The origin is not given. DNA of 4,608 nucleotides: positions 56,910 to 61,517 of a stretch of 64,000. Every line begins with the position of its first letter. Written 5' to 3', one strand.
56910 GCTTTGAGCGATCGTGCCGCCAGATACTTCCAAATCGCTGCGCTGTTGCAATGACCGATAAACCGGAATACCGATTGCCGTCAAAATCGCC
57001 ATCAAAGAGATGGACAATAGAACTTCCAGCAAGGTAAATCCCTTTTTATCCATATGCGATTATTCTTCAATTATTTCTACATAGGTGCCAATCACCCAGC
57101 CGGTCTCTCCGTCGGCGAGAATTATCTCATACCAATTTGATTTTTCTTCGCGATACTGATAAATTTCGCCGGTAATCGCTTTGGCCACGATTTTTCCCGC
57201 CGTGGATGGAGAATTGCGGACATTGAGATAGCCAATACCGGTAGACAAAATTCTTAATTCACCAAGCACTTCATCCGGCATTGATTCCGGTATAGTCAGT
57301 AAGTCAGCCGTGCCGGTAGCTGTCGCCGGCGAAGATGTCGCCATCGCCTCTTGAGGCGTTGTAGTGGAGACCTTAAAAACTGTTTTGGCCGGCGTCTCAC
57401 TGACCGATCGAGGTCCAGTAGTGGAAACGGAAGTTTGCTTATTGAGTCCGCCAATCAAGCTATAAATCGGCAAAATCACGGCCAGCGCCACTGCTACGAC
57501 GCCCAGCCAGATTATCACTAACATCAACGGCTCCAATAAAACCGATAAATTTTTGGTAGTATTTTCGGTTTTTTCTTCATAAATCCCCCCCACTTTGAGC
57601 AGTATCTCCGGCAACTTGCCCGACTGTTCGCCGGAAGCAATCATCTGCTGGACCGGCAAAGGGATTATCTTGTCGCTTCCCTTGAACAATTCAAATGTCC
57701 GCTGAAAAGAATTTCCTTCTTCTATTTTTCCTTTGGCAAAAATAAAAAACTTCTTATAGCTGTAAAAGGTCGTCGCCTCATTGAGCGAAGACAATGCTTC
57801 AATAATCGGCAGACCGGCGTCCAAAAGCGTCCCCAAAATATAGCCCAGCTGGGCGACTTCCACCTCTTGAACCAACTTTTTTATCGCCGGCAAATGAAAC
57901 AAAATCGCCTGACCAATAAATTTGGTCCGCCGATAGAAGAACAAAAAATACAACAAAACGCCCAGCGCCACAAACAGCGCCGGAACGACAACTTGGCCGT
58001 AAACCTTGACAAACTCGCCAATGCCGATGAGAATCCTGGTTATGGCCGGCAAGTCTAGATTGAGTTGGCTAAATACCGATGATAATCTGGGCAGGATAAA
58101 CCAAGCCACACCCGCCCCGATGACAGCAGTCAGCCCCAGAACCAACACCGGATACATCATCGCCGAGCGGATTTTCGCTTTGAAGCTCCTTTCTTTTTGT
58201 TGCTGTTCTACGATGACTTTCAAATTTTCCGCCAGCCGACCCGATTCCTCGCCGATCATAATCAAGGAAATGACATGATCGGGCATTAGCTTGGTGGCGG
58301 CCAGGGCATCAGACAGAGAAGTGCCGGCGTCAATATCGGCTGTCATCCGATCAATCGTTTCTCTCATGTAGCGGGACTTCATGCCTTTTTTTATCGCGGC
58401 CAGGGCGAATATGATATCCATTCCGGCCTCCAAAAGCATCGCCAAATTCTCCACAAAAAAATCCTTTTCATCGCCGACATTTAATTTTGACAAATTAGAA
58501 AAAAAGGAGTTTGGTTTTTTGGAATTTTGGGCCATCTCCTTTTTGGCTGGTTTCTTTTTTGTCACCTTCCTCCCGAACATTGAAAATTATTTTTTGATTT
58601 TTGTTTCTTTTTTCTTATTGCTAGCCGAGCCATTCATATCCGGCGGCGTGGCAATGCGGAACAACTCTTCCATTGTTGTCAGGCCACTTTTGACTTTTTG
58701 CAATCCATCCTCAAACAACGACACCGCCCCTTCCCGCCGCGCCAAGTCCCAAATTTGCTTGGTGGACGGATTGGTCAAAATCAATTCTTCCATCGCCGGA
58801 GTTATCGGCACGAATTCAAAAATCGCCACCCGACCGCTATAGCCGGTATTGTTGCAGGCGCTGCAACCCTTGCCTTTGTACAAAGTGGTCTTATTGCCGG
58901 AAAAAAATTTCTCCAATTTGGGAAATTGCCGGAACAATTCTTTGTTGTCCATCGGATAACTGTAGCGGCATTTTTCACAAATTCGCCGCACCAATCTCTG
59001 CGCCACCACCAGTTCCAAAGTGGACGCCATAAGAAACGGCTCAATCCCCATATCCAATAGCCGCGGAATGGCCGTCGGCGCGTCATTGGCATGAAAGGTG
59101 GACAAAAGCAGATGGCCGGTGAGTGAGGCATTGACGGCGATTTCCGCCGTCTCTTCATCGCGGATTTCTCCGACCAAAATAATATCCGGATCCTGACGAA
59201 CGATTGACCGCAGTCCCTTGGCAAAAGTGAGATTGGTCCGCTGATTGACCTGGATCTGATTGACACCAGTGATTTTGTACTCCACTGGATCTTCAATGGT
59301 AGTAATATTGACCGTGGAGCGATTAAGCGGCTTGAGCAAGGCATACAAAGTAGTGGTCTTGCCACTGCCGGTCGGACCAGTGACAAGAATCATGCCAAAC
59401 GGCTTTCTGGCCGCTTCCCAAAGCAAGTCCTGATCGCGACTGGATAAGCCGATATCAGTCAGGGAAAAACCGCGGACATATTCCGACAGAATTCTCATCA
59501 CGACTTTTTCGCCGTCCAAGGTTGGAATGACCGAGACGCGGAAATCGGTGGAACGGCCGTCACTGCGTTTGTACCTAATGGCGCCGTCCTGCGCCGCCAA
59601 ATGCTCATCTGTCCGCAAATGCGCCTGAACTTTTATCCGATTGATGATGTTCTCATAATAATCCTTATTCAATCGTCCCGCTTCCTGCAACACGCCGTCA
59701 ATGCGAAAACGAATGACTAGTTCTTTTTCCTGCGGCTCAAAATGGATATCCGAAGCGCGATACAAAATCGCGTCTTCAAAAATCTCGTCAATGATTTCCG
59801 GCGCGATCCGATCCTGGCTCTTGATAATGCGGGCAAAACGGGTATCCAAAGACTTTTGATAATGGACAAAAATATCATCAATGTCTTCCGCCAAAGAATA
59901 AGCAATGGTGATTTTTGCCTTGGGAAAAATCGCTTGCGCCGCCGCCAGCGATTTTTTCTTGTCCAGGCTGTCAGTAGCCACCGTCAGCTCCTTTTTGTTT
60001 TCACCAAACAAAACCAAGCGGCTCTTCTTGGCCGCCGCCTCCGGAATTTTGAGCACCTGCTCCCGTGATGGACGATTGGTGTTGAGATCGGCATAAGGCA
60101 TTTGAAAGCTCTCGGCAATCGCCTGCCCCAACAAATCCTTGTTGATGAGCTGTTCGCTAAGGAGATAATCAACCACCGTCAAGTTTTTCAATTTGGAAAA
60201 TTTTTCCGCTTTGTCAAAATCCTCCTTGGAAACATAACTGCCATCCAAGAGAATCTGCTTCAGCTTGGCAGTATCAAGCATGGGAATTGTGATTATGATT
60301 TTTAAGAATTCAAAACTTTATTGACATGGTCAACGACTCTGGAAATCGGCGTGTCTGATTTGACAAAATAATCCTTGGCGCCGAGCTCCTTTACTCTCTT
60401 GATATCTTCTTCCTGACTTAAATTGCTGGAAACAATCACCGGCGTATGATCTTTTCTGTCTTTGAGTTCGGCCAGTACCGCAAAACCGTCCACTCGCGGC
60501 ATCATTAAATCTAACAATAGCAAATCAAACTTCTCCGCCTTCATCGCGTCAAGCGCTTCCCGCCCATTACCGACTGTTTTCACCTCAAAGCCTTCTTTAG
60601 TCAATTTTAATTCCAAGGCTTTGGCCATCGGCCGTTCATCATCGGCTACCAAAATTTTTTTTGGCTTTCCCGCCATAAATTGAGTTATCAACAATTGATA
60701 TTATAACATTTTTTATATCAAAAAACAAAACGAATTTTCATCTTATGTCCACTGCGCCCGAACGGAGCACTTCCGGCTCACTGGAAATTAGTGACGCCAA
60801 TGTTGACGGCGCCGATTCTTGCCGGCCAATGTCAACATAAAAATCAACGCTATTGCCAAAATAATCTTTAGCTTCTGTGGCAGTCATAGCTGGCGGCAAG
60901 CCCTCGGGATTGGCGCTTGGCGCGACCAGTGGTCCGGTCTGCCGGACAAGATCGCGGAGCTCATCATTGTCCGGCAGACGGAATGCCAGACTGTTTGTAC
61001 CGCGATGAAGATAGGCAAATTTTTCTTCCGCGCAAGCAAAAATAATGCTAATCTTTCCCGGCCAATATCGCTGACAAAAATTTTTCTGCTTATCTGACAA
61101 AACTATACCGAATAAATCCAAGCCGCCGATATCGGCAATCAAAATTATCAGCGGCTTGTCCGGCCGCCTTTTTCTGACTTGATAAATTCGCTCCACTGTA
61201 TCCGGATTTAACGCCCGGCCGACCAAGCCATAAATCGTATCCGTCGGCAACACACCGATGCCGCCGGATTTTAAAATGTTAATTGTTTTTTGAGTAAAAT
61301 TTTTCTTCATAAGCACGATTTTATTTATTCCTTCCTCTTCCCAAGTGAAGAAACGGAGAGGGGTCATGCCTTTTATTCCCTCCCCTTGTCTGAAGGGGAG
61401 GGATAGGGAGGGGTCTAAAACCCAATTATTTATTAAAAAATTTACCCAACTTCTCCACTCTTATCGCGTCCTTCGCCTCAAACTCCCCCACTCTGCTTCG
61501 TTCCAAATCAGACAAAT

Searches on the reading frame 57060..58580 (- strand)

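Call 53: search_protein_families(library=pfam, proteins=[window:57060-58580:-], max_evalue=0.00001)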
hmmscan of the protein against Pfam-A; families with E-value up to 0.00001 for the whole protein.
window:57060-58580:- (506 aa): 3 families
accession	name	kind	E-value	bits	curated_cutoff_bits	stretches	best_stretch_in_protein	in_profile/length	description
PF00482.28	T2SSF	-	3.8e-46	156.6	25.2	2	42-164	1-125/125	Type II secretion system (T2SS), protein F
PF08239.17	SH3_3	-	2.8e-11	43.9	27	1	451-502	2-54/54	Bacterial SH3 domain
PF06347.19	SH3_4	-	2.5e-06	27.6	24.1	1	451-496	4-49/56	Bacterial SH3 domain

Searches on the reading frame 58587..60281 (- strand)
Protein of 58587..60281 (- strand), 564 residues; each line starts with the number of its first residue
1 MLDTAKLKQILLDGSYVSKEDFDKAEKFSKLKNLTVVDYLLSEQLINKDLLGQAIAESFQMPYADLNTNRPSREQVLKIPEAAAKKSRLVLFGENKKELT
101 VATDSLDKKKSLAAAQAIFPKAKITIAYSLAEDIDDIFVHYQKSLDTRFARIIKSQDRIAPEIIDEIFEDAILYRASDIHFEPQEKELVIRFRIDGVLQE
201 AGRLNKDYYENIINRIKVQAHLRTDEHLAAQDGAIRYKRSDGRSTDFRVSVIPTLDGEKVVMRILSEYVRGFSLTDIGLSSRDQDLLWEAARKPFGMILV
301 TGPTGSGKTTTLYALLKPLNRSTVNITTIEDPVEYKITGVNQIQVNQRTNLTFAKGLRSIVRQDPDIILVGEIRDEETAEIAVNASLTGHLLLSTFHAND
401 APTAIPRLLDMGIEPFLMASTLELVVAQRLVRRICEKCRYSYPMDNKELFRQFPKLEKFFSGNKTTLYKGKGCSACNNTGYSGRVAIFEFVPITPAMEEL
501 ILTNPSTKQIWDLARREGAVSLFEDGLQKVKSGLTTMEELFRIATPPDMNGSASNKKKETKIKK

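Call 53: search_protein_families(library=pfam, proteins=[window:58587-60281:-], max_evalue=0.00001)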
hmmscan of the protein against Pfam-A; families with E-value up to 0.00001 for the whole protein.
window:58587-60281:- (564 aa): 2 families
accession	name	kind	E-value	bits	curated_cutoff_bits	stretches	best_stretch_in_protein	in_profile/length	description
PF00437.27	T2SSE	-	2.6e-124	415.1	24.9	1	158-542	6-370/370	Type II/IV secretion system protein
PF05157.20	MshEN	-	6.2e-08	33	23.1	1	59-145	1-87/90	MshEN domain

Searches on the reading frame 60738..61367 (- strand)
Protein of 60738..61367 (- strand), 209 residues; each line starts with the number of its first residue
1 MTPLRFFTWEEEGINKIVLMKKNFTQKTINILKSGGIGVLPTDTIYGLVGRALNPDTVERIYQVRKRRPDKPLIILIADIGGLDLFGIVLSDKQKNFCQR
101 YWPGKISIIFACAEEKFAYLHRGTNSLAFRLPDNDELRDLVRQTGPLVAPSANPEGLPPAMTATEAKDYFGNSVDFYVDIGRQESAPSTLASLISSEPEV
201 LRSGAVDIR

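Call 53: search_protein_families(library=pfam, proteins=[window:60738-61367:-], max_evalue=0.00001)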
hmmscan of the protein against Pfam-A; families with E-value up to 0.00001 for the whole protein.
window:60738-61367:- (209 aa): 1 family
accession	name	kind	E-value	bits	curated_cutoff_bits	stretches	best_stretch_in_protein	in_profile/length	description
PF01300.24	Sua5_yciO_yrdC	-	4.7e-43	147.2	25.1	1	31-204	2-178/178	Telomere recombination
